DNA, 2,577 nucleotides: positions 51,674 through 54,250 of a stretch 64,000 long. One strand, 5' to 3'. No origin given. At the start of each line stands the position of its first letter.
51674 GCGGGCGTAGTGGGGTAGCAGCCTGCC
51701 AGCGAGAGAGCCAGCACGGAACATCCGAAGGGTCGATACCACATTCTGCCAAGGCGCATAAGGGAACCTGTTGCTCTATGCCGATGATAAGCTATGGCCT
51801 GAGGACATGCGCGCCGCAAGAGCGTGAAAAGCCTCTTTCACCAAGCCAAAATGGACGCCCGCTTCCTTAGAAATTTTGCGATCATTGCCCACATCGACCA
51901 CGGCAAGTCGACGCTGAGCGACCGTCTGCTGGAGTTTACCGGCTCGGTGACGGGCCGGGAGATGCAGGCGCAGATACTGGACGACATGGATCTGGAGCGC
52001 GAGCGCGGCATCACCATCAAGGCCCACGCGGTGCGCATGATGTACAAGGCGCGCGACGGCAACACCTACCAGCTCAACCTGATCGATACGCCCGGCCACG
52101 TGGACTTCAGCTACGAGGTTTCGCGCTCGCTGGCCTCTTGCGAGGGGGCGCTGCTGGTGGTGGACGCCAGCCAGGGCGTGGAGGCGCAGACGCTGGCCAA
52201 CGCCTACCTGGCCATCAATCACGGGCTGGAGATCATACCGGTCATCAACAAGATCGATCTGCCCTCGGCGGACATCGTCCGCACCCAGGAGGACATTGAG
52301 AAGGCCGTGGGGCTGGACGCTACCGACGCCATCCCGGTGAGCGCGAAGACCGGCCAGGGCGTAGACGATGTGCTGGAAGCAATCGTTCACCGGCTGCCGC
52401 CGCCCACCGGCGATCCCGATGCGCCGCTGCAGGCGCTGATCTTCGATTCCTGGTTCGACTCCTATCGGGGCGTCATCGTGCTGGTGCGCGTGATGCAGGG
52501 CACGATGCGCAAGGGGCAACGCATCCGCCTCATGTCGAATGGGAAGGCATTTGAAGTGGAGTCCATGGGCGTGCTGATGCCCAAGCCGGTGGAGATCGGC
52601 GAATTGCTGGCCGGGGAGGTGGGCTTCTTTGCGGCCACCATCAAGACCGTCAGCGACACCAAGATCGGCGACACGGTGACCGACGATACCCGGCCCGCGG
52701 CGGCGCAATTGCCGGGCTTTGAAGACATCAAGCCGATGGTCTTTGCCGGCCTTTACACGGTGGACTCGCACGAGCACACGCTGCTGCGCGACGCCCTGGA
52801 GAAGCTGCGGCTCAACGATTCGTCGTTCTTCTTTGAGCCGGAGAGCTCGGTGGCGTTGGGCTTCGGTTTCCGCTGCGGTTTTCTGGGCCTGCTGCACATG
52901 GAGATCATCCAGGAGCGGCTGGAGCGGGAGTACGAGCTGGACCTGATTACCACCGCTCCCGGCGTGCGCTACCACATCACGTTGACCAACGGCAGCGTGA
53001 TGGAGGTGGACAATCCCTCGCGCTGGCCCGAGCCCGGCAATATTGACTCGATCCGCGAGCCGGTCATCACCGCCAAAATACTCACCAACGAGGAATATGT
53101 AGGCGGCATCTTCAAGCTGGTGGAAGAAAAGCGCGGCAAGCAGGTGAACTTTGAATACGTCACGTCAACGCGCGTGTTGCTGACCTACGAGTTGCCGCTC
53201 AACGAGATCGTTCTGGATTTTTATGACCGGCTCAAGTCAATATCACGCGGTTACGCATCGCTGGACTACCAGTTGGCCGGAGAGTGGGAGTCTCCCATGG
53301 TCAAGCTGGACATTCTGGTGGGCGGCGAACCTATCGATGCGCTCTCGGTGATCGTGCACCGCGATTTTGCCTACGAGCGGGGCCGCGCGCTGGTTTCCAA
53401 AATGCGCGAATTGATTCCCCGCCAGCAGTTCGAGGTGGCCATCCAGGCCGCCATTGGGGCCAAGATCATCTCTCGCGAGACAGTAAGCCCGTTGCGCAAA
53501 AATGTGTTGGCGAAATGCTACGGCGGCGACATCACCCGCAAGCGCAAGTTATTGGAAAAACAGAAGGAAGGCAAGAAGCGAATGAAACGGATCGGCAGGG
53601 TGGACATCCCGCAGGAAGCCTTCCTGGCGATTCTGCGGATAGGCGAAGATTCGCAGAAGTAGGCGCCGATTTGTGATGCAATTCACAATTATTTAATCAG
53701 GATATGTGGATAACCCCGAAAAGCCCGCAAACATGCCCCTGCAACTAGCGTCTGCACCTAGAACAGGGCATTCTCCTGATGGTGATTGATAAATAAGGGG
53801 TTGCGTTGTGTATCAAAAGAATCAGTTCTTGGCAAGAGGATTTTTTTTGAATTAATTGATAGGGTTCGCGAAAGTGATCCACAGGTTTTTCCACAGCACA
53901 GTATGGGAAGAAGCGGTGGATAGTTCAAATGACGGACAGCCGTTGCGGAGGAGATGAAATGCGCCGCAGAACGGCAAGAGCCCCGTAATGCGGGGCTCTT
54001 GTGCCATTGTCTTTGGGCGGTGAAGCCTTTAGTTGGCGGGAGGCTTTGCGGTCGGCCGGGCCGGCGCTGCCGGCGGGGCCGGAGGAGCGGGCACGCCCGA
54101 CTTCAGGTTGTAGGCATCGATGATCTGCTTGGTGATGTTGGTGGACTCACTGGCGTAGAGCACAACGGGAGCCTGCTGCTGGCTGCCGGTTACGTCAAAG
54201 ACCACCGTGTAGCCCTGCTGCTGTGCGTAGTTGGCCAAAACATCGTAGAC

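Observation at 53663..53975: DnaA-box cluster, AT-rich core and perfect CRP-type site between two convergent genes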

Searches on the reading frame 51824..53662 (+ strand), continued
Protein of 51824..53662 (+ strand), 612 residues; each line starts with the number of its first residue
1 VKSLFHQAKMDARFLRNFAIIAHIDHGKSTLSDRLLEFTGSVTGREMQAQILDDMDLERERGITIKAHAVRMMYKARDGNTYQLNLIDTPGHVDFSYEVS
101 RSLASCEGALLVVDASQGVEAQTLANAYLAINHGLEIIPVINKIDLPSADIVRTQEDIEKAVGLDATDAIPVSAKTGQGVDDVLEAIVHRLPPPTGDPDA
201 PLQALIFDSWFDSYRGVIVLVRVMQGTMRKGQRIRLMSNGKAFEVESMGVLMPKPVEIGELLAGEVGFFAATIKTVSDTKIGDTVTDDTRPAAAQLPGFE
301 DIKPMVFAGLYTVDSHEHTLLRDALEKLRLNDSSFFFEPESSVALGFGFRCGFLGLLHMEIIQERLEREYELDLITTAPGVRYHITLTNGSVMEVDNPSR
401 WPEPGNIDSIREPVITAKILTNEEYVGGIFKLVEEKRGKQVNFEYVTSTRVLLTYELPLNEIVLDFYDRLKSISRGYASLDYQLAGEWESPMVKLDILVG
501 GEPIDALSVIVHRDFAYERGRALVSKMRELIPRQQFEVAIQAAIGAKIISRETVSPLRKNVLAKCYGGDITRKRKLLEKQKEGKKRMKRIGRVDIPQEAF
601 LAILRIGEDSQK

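Call 53: find_encoding_contigs(protein=P0015, flank=10000, max_places=2)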
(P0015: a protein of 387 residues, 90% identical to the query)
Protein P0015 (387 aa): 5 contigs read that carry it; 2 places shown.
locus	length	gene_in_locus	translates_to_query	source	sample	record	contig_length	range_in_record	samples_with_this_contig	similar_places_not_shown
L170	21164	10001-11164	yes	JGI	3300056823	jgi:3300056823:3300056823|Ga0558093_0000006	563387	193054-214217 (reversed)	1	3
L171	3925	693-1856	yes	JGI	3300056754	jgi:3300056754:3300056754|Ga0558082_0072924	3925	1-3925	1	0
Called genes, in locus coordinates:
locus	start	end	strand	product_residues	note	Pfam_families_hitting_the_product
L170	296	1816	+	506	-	PF03235:GmrSD_N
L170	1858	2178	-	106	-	PF13744:HTH_37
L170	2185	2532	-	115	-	PF05973:Gp49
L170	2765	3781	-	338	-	PF01408:GFO_IDH_MocA, PF02894:GFO_IDH_MocA_C (faint)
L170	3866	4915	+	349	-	PF08240:ADH_N, PF00107:ADH_zinc_N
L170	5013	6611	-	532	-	PF00364:Biotin_lipoyl, PF01597:GCV_H (faint), PF13375:RnfC_N (faint), PF25917:BSH_RND (faint), PF25919:BSH_CusB (faint), PF00364:Biotin_lipoyl, PF02817:E3_binding, PF00198:2-oxoacid_dh, +3 more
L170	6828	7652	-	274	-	PF21948:LplA-B_cat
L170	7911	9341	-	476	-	PF00890:FAD_binding_2 (weak), PF01134:GIDA (weak), PF03486:HI0933_like (weak), PF07992:Pyr_redox_2, PF12831:FAD_oxidored, PF13738:Pyr_redox_3, PF00070:Pyr_redox, PF02852:Pyr_redox_dim, +5 more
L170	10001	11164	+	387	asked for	PF00712:DNA_pol3_beta, PF02767:DNA_pol3_beta_2, PF02768:DNA_pol3_beta_3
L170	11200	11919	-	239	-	-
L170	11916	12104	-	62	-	-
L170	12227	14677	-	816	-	PF00488:MutS_V, PF20297:MSSS, PF01713:Smr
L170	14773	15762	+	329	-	PF00490:ALAD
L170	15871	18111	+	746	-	PF05345:He_PIG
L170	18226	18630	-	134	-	-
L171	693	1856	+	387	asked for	PF00712:DNA_pol3_beta, PF02767:DNA_pol3_beta_2, PF02768:DNA_pol3_beta_3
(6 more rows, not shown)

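Call 54: find_encoding_contigs(protein=P0028, flank=10000, max_places=1)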
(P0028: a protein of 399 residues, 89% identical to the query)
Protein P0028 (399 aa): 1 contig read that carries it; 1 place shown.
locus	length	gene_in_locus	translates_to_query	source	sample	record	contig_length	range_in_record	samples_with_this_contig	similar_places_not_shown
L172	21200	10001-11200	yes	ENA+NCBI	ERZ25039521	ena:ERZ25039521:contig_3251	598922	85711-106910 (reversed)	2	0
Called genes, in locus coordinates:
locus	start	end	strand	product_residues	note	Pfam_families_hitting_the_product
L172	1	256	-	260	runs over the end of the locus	PF21948:LplA-B_cat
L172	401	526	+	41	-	-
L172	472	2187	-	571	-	PF00135:COesterase, PF20434:BD-FAE (weak)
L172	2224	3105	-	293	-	PF02569:Pantoate_ligase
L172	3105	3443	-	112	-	PF02548:Pantoate_transf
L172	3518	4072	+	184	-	-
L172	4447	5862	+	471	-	-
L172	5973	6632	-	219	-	-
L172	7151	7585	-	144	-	PF01850:PIN (weak)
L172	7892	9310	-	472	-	PF00890:FAD_binding_2 (weak), PF01134:GIDA, PF03486:HI0933_like (weak), PF07992:Pyr_redox_2, PF12831:FAD_oxidored, PF13738:Pyr_redox_3, PF00070:Pyr_redox, PF02852:Pyr_redox_dim, +6 more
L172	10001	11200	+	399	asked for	PF00712:DNA_pol3_beta, PF02767:DNA_pol3_beta_2, PF02768:DNA_pol3_beta_3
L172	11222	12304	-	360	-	-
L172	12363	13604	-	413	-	PF02746:MR_MLE_N, PF13378:MR_MLE_C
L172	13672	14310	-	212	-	PF01694:Rhomboid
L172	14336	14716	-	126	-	PF01713:Smr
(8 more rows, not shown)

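Call 61: list_cluster_members(proteins=[P0005, P0020, P0022, P0024, P0030, P0038, P0041, P0049, P0087, P0100])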
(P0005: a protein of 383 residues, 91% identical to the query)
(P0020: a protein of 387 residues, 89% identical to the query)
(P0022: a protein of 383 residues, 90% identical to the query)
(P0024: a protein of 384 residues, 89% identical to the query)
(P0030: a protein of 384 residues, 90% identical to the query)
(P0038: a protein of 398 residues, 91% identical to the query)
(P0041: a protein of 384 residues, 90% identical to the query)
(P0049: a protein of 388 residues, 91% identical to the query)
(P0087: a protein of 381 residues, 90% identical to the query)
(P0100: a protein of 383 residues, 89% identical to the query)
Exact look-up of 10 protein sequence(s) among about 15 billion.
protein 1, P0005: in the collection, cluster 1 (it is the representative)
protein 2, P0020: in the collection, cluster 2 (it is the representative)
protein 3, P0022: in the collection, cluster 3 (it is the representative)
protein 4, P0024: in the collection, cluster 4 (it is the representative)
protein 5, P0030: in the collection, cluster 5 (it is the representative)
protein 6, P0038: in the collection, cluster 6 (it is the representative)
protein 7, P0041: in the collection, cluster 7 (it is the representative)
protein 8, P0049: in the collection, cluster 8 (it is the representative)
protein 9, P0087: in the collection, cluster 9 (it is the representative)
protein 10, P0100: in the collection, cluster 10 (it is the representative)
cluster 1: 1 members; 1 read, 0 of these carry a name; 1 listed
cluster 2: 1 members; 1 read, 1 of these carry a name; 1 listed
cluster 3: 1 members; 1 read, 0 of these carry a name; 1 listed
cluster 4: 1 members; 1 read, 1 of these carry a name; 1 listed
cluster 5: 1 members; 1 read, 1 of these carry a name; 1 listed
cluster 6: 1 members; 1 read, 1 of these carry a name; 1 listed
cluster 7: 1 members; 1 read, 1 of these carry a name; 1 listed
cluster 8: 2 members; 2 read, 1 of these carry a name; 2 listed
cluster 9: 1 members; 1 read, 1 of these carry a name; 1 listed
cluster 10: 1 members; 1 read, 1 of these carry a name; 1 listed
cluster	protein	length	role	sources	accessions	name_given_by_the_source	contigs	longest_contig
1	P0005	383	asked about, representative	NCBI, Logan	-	-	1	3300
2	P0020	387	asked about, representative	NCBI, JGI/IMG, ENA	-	DNA polymerase-3 subunit beta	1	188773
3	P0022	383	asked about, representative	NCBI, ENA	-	-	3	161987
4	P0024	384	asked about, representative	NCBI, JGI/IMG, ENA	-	DNA polymerase-3 subunit beta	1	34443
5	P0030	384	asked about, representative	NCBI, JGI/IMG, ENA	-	DNA polymerase-3 subunit beta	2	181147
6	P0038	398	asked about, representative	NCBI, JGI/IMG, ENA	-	DNA polymerase-3 subunit beta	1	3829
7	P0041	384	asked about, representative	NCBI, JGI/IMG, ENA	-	DNA polymerase-3 subunit beta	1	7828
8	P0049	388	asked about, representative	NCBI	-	-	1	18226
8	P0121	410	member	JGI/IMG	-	DNA polymerase-3 subunit beta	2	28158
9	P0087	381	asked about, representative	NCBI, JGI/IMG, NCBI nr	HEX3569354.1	MAG TPA: DNA polymerase III subunit beta [Acidobacteriaceae bacterium] | DNA polymerase-3 subunit beta | DNA polymerase III subunit beta [Acidobacteriaceae bacterium]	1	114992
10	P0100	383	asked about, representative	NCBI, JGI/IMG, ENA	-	DNA polymerase-3 subunit beta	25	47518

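Call 71: find_encoding_contigs(protein=P0022, flank=10000, max_places=1)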
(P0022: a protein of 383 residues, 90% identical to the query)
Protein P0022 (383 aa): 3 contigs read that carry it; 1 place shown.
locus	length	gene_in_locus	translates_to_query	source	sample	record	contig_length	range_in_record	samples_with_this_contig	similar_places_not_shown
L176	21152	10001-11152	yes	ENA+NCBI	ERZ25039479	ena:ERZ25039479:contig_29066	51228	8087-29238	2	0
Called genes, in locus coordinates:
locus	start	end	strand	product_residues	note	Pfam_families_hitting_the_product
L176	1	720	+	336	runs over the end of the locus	PF01120:Alpha_L_fucos, PF16757:Fucosidase_C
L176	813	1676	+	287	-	-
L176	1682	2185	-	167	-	PF01288:HPPK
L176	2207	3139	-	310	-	PF03331:LpxC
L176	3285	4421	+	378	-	PF04389:Peptidase_M28 (weak), PF01546:Peptidase_M20, PF07687:M20_dimer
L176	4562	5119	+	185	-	PF08207:EFP_N, PF01132:EFP, PF09285:Elong-fact-P_C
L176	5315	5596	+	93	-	PF00708:Acylphosphatase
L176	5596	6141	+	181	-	PF00156:Pribosyltran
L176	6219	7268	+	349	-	PF08240:ADH_N, PF00107:ADH_zinc_N, PF13602:ADH_zinc_N_2 (weak)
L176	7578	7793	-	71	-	-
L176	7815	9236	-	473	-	PF00890:FAD_binding_2, PF01134:GIDA, PF07992:Pyr_redox_2, PF12831:FAD_oxidored, PF13450:NAD_binding_8, PF13738:Pyr_redox_3, PF00070:Pyr_redox, PF02852:Pyr_redox_dim, +4 more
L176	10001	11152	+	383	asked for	PF00712:DNA_pol3_beta, PF02767:DNA_pol3_beta_2, PF02768:DNA_pol3_beta_3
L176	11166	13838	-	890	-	PF00488:MutS_V, PF20297:MSSS, PF01713:Smr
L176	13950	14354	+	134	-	-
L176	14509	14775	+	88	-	PF00490:ALAD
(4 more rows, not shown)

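Call 72: find_encoding_contigs(protein=P0030, flank=10000, max_places=1)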
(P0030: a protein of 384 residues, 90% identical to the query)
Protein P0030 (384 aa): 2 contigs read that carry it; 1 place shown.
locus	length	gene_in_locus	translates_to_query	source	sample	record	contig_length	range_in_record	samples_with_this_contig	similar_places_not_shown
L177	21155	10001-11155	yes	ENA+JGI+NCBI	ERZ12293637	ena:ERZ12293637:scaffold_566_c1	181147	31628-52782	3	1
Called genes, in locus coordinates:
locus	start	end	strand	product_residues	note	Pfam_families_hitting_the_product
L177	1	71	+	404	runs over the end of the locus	PF04860:Phage_portal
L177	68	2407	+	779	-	-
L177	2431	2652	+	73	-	-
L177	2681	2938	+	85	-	-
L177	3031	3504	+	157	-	PF00731:AIRC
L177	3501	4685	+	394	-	PF22660:RS_preATP-grasp-like, PF02222:ATP-grasp, PF17769:PurK_C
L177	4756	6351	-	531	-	PF00364:Biotin_lipoyl, PF01597:GCV_H (faint), PF25917:BSH_RND (faint), PF25919:BSH_CusB (faint), PF25984:BSH_YknX (faint), PF00364:Biotin_lipoyl, PF02817:E3_binding, PF00198:2-oxoacid_dh, +3 more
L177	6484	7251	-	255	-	PF21948:LplA-B_cat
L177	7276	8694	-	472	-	PF00890:FAD_binding_2 (weak), PF01134:GIDA (weak), PF03486:HI0933_like (weak), PF07992:Pyr_redox_2, PF12831:FAD_oxidored, PF13738:Pyr_redox_3, PF00070:Pyr_redox, PF02852:Pyr_redox_dim, +4 more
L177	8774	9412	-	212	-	PF01370:Epimerase (weak), PF05368:NmrA, PF13460:NAD_binding_10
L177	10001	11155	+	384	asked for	PF00712:DNA_pol3_beta, PF02767:DNA_pol3_beta_2, PF02768:DNA_pol3_beta_3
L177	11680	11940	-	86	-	-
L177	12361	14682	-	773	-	PF00488:MutS_V, PF20297:MSSS, PF01713:Smr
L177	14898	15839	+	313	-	PF00490:ALAD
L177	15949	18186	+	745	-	PF05345:He_PIG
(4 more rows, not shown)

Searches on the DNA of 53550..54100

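Call 6: search_rna_families(source=window, start=53550, end=54100, threshold=evalue, max_evalue=10, show_alignments=2)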
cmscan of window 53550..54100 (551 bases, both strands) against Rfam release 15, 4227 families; matches with E-value up to 10: 5.
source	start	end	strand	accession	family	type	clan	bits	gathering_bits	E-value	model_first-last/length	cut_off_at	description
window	53974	54002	+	RF01791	F6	Gene; sRNA;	-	21.4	46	0.25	1-57/57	no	F6 TB sRNA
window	53606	53673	+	RF00107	FinP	Gene;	CL00016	20.8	45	0.14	1-76/76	no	FinP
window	53974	54002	-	RF01791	F6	Gene; sRNA;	-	20.2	46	0.51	1-57/57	no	F6 TB sRNA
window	53793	53826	+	RF02765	Ysr209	Gene; sRNA;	-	18.8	59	1.1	1-46/46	no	Yersinia sRNA 209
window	53925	53998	+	RF02236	asX2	Gene; sRNA;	-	18.6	70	0.38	1-87/87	no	Xanthomonas sRNA asX2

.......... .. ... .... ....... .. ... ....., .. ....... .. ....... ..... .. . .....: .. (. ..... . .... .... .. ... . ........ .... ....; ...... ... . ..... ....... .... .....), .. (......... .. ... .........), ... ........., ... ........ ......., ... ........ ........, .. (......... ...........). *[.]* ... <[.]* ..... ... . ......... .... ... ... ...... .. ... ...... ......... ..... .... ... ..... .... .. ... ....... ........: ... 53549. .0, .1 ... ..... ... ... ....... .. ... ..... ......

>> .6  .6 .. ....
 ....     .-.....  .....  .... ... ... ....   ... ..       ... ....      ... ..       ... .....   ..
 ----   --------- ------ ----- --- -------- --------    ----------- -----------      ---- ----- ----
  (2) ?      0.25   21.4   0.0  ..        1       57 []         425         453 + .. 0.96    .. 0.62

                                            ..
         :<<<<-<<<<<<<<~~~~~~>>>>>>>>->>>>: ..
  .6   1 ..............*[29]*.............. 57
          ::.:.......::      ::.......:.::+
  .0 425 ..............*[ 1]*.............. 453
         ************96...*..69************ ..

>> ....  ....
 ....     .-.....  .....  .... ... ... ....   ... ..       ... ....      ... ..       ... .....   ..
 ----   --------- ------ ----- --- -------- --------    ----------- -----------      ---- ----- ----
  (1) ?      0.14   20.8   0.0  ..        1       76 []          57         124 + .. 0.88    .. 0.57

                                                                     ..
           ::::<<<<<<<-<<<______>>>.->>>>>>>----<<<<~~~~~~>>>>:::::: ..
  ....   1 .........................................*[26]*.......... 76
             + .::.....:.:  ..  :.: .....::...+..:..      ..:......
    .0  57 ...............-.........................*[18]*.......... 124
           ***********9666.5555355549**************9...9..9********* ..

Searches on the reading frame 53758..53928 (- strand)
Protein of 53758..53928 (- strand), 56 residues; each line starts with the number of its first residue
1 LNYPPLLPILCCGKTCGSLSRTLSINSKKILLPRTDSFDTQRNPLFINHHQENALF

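Call 12: search_protein_families(library=pfam, proteins=[window:53758-53928:-], max_evalue=0.01)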
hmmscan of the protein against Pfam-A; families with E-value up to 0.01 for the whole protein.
window:53758-53928:- (56 aa): 0 families
